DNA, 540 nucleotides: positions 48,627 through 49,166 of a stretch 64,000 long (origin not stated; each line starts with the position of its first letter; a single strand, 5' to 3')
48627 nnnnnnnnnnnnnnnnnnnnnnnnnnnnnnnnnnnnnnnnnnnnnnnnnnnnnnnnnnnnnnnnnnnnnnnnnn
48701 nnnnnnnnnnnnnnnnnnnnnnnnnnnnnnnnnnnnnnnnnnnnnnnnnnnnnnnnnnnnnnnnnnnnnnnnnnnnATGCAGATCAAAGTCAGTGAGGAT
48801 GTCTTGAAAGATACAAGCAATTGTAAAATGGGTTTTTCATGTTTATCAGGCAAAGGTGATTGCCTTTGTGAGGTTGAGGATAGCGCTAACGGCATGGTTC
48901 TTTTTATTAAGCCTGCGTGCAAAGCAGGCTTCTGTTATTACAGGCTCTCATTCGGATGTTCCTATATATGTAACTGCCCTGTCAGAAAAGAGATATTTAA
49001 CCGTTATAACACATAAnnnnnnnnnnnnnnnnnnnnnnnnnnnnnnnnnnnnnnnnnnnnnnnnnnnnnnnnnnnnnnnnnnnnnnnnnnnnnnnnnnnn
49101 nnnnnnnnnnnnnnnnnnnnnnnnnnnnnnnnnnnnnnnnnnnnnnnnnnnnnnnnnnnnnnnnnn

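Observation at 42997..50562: Regulatory cascade: multi-PAS/GAF kinase, then NtrC-type activator, then near-consensus sigma-54 promoter, then small Cys-rich protein, then rpoD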

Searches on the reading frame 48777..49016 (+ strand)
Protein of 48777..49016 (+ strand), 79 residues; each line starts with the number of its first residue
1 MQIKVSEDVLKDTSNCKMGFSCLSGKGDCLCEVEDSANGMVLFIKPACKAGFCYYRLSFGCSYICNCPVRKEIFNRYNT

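Call 3: search_protein_families(library=pfam, proteins=[window:48777-49016:+], max_evalue=0.01)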
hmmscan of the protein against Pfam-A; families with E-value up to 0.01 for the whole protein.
window:48777-49016:+ (79 aa): 0 families

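Call 6: find_homologous_proteins(query=window:48777-49013:+, max_evalue=0.01)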
Query window:48777-49013:+ (79 aa): 4 proteins with E <= 0.01 among 4 candidates.
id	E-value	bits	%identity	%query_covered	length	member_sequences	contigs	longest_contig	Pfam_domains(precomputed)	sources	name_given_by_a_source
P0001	2.8e-45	169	92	100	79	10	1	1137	-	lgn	-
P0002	1.7e-39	151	82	100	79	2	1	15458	-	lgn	-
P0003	1.4e-23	100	57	94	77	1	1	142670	-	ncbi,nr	ncbi:MAG: hypothetical protein HY809_03090 [Nitrospirae bacterium]|nr:hypothetical protein [Nitrospi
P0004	2.8e-20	90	52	97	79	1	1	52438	-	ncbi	-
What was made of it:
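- Tried and rejected: First homologue search for the small protein: the word-index search gave only 4 hits (call 6) and suggested an orphan.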

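Call 7: search_protein_families(library=ncbifam, proteins=[window:48777-49016:+], max_evalue=0.01)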
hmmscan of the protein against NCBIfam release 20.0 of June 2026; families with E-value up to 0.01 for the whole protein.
window:48777-49016:+ (79 aa): 0 families

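Call 8: find_encoding_contigs(protein=P0003, flank=8000, max_places=3)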
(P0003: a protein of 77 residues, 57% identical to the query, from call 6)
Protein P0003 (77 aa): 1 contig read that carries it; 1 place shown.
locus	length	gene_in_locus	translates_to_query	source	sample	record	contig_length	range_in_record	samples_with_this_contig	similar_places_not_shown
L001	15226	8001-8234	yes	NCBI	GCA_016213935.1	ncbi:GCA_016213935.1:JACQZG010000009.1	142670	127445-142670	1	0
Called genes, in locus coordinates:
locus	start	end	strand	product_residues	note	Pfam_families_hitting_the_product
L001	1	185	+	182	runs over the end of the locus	PF01066:CDP-OH_P_transf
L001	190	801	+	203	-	PF02660:G3P_acyltransf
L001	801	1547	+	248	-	PF00733:Asn_synthase, PF02568:ThiI (faint), PF06508:QueC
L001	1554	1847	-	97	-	-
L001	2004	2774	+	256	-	PF00994:MoCF_biosynth, PF24102:FLAD1_M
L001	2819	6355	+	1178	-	PF00989:PAS (faint), PF13188:PAS_8 (faint), PF01590:GAF, PF13185:GAF_2, PF08448:PAS_4, PF13426:PAS_9 (weak), PF08447:PAS_3, PF02518:HATPase_c, +2 more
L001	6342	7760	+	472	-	PF00072:Response_reg, PF00158:Sigma54_activat, PF14532:Sigma54_activ_2, PF25601:AAA_lid_14, PF02954:HTH_8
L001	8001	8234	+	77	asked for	-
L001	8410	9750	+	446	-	PF00140:Sigma70_r1_2 (weak), PF04542:Sigma70_r2, PF04539:Sigma70_r3, PF04545:Sigma70_r4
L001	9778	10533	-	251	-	PF01061:ABC2_membrane, PF12698:ABC2_membrane_3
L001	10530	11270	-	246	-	PF00005:ABC_tran, PF13304:AAA_21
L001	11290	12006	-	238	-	-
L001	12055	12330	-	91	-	PF13560:HTH_31 (weak), PF01381:HTH_3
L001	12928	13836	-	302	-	PF14338:Mrr_N, PF04471:Mrr_cat, PF22722:NA-iREase1, PF13156:Mrr_cat_2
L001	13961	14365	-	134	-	PF01850:PIN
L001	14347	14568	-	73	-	PF09957:VapB_antitoxin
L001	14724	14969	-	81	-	PF09656:PGPGW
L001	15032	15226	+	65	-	PF12760:Zn_ribbon_IS1595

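Call 9: find_encoding_contigs(protein=P0004, flank=8000, max_places=3)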
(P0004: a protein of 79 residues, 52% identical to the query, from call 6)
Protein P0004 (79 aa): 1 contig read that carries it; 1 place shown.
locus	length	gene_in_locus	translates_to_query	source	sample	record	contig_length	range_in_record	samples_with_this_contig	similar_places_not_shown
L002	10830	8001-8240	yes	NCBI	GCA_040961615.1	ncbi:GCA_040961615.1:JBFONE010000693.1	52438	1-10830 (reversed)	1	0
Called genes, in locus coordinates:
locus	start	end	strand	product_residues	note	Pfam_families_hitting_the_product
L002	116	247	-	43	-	-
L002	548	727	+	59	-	-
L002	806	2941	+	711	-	PF00989:PAS (faint), PF08448:PAS_4 (weak), PF13426:PAS_9 (weak), PF07730:HisKA_3, PF02518:HATPase_c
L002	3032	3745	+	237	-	PF00072:Response_reg, PF00196:GerE, PF08281:Sigma70_r4_2 (weak)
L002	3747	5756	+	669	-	PF08448:PAS_4 (weak), PF13426:PAS_9, PF00989:PAS, PF08448:PAS_4, PF13426:PAS_9, PF13426:PAS_9, PF00512:HisKA, PF02518:HATPase_c, +6 more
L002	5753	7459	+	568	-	PF00072:Response_reg, PF00989:PAS, PF13426:PAS_9, PF00158:Sigma54_activat, PF14532:Sigma54_activ_2, PF07724:AAA_2 (weak), PF25601:AAA_lid_14, PF02954:HTH_8, +2 more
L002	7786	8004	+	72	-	-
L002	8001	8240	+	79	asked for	-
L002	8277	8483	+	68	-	-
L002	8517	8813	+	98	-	-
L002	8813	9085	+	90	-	-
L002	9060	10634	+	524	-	PF00140:Sigma70_r1_2, PF04542:Sigma70_r2, PF04539:Sigma70_r3, PF04545:Sigma70_r4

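Call 10: find_encoding_contigs(protein=P0002, flank=8000, max_places=3)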
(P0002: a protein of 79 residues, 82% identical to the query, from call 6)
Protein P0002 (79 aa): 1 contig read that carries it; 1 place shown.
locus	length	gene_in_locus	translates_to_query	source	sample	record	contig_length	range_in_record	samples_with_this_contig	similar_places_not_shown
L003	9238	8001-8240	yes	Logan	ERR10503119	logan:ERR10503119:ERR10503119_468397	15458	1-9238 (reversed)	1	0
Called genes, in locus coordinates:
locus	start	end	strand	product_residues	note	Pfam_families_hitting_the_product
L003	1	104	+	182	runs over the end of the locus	PF01066:CDP-OH_P_transf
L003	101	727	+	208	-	PF02660:G3P_acyltransf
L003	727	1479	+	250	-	PF02568:ThiI (faint), PF06508:QueC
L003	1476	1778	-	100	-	-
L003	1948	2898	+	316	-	PF08240:ADH_N, PF16912:Glu_dehyd_C, PF00107:ADH_zinc_N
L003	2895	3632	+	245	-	PF00994:MoCF_biosynth, PF24102:FLAD1_M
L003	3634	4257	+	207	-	PF13489:Methyltransf_23, PF13847:Methyltransf_31, PF08241:Methyltransf_11, PF08242:Methyltransf_12, PF13649:Methyltransf_25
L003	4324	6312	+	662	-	PF08447:PAS_3, PF00512:HisKA (weak), PF02518:HATPase_c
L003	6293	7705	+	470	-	PF00072:Response_reg, PF00158:Sigma54_activat, PF14532:Sigma54_activ_2, PF07728:AAA_5 (faint), PF25601:AAA_lid_14, PF02954:HTH_8 (weak)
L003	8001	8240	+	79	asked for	-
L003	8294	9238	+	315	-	?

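Call 25: predict_structure(alignment_id=A1)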
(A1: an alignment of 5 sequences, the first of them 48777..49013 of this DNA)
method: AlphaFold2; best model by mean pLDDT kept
length: 79 residues; sequences in the alignment: 5
mean_pLDDT: 45.2   pTM: 0.31
mean pLDDT of the five models: 45.2, 43.8, 39.2, 36.7, 34.4
residues with pLDDT >= 90: 0; 70-90: 0; 50-70: 23; < 50: 56
segments of 3 or more residues with pLDDT < 50: 1-5, 12-29, 48-72, 74-79
pLDDT, mean of each block of 10 residues (from residue 1): 47 45 42 53 52 41 37 45
secondary structure, 60 per line:
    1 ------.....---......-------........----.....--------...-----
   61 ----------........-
elements in order: H7-11 E15-20 E28-35 E40-44 E53-55 H71-78
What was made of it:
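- Tried and rejected: First AF2 run with 5 sequences: unusable, pLDDT 45 (call 25).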

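Call 30: search_protein_representatives(alignment_id=A1)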
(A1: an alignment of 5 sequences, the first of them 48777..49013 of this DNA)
Query: 5 sequences, 79 profile positions. Proteins with E-value up to 0.001 (for the whole library): 1094; up to 1e-10: 380; up to 1e-30: 2. The best 150 are listed.
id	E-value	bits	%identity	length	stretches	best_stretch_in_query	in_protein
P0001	2.0e-43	162.3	-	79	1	1-79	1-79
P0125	1.1e-34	134.3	-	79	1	1-79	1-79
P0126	3.7e-27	110.2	-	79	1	1-79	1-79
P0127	4.5e-25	103.5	-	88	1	1-79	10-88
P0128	2.0e-23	98.2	-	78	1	1-79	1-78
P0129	7.9e-21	89.9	-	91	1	3-79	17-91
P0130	8.0e-21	89.9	-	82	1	2-79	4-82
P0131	8.3e-21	89.9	-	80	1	2-79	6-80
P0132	1.9e-20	88.7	-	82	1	1-79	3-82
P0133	2.1e-20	88.6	-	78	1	1-78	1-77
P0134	4.1e-20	87.6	-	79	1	4-76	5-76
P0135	8.2e-20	86.7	-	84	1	2-79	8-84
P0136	9.2e-20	86.5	-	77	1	1-77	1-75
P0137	1.8e-19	85.6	-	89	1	4-76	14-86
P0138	2.2e-19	85.3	-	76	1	3-79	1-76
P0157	3.9e-18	81.3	-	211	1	1-78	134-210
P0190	3.4e-16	75.1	-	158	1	2-76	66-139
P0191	3.9e-16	74.9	-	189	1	2-78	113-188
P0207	1.2e-15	73.3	-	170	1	2-79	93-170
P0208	1.3e-15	73.1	-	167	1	3-79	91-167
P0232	4.9e-15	71.4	-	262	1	5-79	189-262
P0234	5.7e-15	71.1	-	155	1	11-78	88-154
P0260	2.1e-14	69.3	-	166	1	3-79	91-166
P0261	2.1e-14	69.3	-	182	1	3-78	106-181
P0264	2.7e-14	69.0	-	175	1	2-78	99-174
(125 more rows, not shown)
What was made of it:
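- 1094 representatives at E<=1e-3 and 380 at E<=1e-10 (call 30).
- Tried and rejected: The exhaustive profile search overturned that (call 30).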

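Call 34: find_homologous_proteins(query=A3, max_evalue=0.00001)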
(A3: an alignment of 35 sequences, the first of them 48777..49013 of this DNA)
Query A3 (35 sequences) (79 aa, profile of the alignment): 152 proteins with E <= 0.00001 among 224 candidates; the best 120 are listed.
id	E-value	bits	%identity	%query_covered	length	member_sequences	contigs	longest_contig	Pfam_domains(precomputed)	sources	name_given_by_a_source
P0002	5.4e-28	115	82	100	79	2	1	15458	-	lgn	-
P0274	8.4e-28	114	61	97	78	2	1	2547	-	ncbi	-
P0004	2.3e-27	113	52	97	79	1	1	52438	-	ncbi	-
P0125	6.9e-27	111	51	97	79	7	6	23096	-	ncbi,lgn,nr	ncbi:MAG: hypothetical protein HZB30_00920 [Nitrospirae bacterium]|nr:hypothetical protein [Nitrospi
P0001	8.7e-27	111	92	100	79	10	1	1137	-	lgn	-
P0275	1.0e-26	111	54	100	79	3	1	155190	-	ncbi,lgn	-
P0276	3.3e-26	109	54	100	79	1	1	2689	-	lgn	-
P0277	3.3e-26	109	49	99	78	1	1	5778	-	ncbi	-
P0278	4.0e-26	109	46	99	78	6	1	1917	-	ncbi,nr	ncbi:MAG: hypothetical protein Q8N79_05800 [Candidatus Methanoperedens sp.]|nr:hypothetical protein 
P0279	4.4e-26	109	47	97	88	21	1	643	-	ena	-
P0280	5.3e-26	108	58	97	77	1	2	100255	-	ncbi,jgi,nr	ncbi:MAG: hypothetical protein C4526_02820 [Nitrospiraceae bacterium]|nr:MAG: hypothetical protein C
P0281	5.5e-26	108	51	96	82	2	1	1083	-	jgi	-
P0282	7.7e-26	108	52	100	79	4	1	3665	-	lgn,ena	-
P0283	7.8e-26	108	54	100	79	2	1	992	-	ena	-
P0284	8.1e-26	108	50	96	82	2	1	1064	-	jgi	jgi:hypothetical protein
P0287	1.0e-25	107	49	99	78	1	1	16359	-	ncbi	ncbi:MAG TPA: hypothetical protein VIO58_05230 [Candidatus Methanoperedens sp.]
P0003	2.8e-23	100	57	94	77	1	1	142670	-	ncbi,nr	ncbi:MAG: hypothetical protein HY809_03090 [Nitrospirae bacterium]|nr:hypothetical protein [Nitrospi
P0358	3.5e-20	90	36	97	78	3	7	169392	-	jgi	jgi:hypothetical protein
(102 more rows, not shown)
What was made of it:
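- Closest known: Small Cys/metal-dependent sigma partners. Different: The family also occurs in archaea (call 34).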

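Call 35: search_solved_structures(query=A3, max_evalue=10)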
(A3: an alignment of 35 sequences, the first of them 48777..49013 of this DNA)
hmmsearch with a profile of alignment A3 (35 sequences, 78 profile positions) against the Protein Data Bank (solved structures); distinct sequences matched with E-value up to 10: 1.
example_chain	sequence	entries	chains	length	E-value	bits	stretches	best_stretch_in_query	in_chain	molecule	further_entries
7uln_A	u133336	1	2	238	0.61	13.4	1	19-60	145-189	Minor capsid protein P3-RTD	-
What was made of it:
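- On Any described protein family or fold for the 79-aa protein: Best PDB sequence E-value is 0.61 (call 35).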

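Call 36: search_protein_families(library=pfam, alignment_id=A3, max_evalue=1)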
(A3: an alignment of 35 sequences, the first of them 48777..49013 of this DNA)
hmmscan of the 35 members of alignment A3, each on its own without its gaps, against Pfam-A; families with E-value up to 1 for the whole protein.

A. member 1, window:48777-49013:+ (79 aa): 0 families

B. families by the number of members that match (of 35 scanned): 13 families
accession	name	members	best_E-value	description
PF23416.1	DUF7107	2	0.04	Domain of unknown function (DUF7107)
PF12661.13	hEGF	2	0.2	Human growth factor-like EGF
PF24532.2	FIBL-2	1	0.0047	Fibulin-2 domain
PF05129.18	Zn_ribbon_Elf1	1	0.012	Transcription elongation factor Elf1 like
PF13973.12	DUF4222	1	0.018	Domain of unknown function (DUF4222)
PF12946.13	EGF_MSP1_1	1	0.041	MSP1 EGF domain 1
PF24272.1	DUF7468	1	0.055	Family of unknown function (DUF7468)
PF23328.1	Sha_B_N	1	0.12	Shavenoid isoform B N-terminal domain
PF13248.11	Zn_ribbon_3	1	0.17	zinc-ribbon domain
PF14625.12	Lustrin_cystein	1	0.19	Lustrin, cysteine-rich repeated domain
PF06247.17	Plasmod_Pvs28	1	0.21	Pvs28 EGF domain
PF00008.33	EGF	1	0.22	EGF-like domain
PF02928.21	zf-C5HC2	1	0.65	C5HC2 zinc finger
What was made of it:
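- On Any described protein family or fold for the 79-aa protein: No Pfam or NCBIfam hit (calls 3, 7, 36).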

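Call 37: find_encoding_contigs(protein=P0275, flank=6000, max_places=2)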
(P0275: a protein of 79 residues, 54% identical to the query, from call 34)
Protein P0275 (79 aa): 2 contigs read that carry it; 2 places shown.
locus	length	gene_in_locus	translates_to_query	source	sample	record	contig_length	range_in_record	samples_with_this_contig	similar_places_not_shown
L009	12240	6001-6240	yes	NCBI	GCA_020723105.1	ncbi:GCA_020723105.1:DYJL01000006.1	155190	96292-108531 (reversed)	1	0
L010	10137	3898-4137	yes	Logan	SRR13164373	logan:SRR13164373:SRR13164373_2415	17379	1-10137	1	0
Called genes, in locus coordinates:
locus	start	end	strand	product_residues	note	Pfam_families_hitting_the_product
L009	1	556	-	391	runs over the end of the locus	PF01266:DAO (faint), PF01494:FAD_binding_3, PF01946:Thi4 (faint), PF03486:HI0933_like (weak), PF07992:Pyr_redox_2 (faint), PF12831:FAD_oxidored (weak), PF13450:NAD_binding_8 (faint), PF04820:Trp_halogenase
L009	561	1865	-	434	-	PF01773:Nucleos_tra2_N, PF07670:Gate, PF07662:Nucleos_tra2_C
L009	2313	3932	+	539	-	PF13188:PAS_8 (faint), PF00989:PAS, PF08448:PAS_4, PF13426:PAS_9, PF00512:HisKA, PF02518:HATPase_c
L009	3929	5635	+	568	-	PF00072:Response_reg, PF00989:PAS (faint), PF00158:Sigma54_activat, PF14532:Sigma54_activ_2, PF07728:AAA_5 (weak), PF25601:AAA_lid_14, PF02954:HTH_8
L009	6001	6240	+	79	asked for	-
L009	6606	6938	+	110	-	-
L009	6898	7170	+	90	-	-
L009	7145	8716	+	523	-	PF00140:Sigma70_r1_2, PF04542:Sigma70_r2, PF04539:Sigma70_r3, PF04545:Sigma70_r4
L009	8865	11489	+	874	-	PF01368:DHH, PF02272:DHHA1 (weak), PF00571:CBS, PF01743:PolyA_pol, PF12627:PolyA_pol_RNAbd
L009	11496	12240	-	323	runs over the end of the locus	PF01904:DUF72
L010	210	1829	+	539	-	PF13188:PAS_8 (faint), PF00989:PAS, PF08448:PAS_4, PF13426:PAS_9, PF00512:HisKA, PF02518:HATPase_c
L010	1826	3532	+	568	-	PF00072:Response_reg, PF00989:PAS (faint), PF00158:Sigma54_activat, PF14532:Sigma54_activ_2, PF07728:AAA_5 (weak), PF25601:AAA_lid_14, PF02954:HTH_8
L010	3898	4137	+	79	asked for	-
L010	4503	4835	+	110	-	-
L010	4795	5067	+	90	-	-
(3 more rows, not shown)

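Call 38: find_encoding_contigs(protein=P0280, flank=6000, max_places=2)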
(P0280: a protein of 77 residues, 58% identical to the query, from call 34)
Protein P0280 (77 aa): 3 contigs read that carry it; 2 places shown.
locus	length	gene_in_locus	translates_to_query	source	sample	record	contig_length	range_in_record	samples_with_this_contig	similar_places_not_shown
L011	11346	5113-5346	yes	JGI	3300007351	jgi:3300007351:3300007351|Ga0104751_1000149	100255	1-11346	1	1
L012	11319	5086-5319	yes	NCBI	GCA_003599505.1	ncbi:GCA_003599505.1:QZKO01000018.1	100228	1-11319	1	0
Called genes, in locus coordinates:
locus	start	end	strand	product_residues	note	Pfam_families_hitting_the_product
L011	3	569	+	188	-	?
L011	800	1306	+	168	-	PF04981:NMD3 (weak)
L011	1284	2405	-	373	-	PF13487:HD_5, PF01966:HD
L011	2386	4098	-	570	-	PF00672:HAMP, PF13188:PAS_8 (faint), PF08448:PAS_4, PF13596:PAS_10 (faint), PF00989:PAS, PF08448:PAS_4, PF13426:PAS_9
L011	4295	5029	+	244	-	PF00994:MoCF_biosynth, PF24102:FLAD1_M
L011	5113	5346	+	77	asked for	-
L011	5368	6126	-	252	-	PF01061:ABC2_membrane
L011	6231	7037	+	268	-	PF22113:Mtrc-MtrF_II-IV_dom (faint), PF14522:Cytochrome_C7 (faint), PF09699:Paired_CXXCH_1 (faint)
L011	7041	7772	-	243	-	PF00005:ABC_tran, PF13304:AAA_21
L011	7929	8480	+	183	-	PF01965:DJ-1_PfpI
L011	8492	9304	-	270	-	PF00459:Inositol_P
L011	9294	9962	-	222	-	PF05175:MTS (weak), PF13489:Methyltransf_23, PF13847:Methyltransf_31, PF08241:Methyltransf_11, PF08242:Methyltransf_12, PF13649:Methyltransf_25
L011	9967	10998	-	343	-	PF04015:DUF362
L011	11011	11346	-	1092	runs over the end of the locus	PF01704:UDPGP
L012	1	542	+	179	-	PF06508:QueC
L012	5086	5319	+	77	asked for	-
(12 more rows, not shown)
